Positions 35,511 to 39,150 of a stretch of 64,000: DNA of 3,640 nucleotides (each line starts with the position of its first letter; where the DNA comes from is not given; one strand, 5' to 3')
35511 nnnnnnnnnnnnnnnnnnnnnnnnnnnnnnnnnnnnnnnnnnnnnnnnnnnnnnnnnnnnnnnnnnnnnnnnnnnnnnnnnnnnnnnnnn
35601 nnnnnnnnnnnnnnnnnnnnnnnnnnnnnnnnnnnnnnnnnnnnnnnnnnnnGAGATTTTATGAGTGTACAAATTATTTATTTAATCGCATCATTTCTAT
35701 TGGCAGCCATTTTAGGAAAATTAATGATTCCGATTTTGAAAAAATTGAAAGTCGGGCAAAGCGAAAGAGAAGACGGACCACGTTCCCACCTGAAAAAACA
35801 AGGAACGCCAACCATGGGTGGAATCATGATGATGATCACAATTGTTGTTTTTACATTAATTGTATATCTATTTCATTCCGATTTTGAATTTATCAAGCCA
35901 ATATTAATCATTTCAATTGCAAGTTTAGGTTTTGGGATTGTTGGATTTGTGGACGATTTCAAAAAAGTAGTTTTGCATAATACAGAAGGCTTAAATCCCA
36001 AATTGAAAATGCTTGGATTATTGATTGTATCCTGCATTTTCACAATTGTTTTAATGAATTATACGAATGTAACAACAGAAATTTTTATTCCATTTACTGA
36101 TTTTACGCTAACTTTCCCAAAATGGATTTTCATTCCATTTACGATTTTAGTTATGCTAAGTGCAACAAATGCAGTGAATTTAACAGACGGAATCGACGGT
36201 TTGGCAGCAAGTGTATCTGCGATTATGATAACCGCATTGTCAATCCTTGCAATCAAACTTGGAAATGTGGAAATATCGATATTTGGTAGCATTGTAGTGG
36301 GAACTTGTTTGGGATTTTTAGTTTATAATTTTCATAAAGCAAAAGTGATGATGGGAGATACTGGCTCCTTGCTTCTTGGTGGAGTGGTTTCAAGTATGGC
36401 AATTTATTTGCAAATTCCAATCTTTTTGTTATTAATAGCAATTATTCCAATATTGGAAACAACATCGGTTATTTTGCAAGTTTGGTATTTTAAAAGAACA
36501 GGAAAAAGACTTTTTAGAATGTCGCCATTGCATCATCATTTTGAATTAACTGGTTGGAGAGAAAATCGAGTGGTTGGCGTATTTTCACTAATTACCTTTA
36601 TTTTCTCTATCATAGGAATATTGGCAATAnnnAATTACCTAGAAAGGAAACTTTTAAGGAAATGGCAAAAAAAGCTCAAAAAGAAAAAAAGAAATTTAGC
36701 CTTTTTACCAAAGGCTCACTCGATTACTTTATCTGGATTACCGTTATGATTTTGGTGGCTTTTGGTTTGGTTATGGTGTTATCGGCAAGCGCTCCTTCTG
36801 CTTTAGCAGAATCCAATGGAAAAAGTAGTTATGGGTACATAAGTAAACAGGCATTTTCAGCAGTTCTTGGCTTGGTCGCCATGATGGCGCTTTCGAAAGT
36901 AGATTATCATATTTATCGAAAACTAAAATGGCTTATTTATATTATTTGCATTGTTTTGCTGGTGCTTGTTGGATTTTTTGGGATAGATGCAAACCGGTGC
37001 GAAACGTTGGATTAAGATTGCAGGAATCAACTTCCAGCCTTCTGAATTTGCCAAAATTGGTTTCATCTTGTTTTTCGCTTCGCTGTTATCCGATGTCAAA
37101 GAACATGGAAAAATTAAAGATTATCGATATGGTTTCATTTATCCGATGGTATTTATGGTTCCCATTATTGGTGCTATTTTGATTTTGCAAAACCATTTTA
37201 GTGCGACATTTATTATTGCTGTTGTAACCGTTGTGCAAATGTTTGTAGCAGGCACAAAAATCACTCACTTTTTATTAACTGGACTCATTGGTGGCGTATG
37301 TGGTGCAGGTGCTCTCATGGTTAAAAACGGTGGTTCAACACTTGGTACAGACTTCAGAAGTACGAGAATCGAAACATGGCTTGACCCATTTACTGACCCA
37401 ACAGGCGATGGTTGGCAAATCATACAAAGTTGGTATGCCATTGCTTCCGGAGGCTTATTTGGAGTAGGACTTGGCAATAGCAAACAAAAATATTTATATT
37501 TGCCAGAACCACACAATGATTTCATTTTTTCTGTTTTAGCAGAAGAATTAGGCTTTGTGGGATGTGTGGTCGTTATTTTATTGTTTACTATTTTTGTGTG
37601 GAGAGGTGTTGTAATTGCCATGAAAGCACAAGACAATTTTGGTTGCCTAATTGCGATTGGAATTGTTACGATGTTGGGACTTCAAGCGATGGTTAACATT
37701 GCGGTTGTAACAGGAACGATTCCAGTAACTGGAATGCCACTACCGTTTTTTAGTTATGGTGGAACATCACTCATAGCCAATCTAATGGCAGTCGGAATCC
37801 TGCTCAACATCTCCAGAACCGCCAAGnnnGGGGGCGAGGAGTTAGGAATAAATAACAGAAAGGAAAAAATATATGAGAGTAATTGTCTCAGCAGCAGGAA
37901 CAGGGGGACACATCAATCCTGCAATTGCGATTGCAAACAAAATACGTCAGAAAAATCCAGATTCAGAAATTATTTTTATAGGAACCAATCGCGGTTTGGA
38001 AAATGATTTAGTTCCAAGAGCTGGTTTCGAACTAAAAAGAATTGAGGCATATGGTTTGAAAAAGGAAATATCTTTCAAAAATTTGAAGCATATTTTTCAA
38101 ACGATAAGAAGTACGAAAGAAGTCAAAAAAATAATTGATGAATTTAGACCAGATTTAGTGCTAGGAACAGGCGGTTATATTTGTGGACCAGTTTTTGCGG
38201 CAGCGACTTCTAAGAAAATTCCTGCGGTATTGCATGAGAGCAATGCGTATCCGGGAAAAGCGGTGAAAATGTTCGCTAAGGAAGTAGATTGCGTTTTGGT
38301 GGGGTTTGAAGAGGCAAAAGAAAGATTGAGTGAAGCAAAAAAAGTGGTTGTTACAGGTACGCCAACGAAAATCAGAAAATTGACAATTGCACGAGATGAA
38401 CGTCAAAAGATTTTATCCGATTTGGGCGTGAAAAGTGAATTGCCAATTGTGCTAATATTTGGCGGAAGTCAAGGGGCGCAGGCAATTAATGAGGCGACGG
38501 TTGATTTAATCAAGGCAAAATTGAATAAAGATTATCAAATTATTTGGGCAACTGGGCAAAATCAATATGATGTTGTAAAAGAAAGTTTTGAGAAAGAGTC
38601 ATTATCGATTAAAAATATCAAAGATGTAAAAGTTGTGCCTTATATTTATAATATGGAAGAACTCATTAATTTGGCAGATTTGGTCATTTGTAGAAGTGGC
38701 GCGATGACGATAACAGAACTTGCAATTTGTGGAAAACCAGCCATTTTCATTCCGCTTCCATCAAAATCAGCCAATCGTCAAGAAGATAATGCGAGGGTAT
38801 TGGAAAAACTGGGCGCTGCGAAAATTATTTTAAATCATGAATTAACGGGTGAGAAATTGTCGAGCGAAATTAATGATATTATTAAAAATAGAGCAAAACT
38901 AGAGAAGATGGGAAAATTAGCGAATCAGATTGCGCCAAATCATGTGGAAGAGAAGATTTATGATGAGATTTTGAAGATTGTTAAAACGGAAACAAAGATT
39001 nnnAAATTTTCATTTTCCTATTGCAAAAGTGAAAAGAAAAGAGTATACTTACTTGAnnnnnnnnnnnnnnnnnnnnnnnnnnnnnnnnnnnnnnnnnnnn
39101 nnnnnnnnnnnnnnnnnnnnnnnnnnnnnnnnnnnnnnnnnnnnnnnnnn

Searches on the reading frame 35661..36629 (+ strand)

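Call 87: search_protein_families(library=pfam, proteins=[window:35661-36629:+], max_evalue=0.0001)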
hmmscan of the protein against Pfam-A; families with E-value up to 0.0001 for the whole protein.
window:35661-36629:+ (323 aa): 1 family
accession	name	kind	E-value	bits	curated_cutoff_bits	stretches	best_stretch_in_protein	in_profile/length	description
PF00953.26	Glycos_transf_4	-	2e-35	122.6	27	1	82-250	2-159/160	Glycosyl transferase family 4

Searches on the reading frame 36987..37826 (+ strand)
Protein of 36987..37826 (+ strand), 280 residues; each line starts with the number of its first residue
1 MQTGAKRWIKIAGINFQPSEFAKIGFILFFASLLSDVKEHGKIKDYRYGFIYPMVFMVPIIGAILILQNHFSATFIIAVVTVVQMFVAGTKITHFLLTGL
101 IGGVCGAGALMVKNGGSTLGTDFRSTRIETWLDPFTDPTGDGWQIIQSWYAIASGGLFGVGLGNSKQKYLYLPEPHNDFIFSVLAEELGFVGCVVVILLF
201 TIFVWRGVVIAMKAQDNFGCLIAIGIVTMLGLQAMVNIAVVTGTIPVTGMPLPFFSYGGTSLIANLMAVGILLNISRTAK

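Call 87: search_protein_families(library=pfam, proteins=[window:36987-37826:+], max_evalue=0.0001)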
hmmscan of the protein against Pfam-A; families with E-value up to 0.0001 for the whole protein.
window:36987-37826:+ (280 aa): 1 family
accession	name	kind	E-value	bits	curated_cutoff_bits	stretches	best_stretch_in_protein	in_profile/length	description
PF01098.24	FTSW_RODA_SPOVE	-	3.7e-93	312.8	26.4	1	2-279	88-354/356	Cell cycle protein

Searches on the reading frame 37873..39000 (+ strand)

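Call 87: search_protein_families(library=pfam, proteins=[window:37873-39000:+], max_evalue=0.0001)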
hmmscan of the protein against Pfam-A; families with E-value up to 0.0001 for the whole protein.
window:37873-39000:+ (376 aa): 2 families
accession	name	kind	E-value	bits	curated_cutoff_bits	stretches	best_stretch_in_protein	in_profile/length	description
PF04101.22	Glyco_tran_28_C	-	5.5e-41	140.8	22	1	192-351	1-156/166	Glycosyltransferase family 28 C-terminal domain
PF03033.26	Glyco_transf_28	-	4.2e-35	121.3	26.2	1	3-142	1-138/139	Glycosyltransferase family 28 N-terminal domain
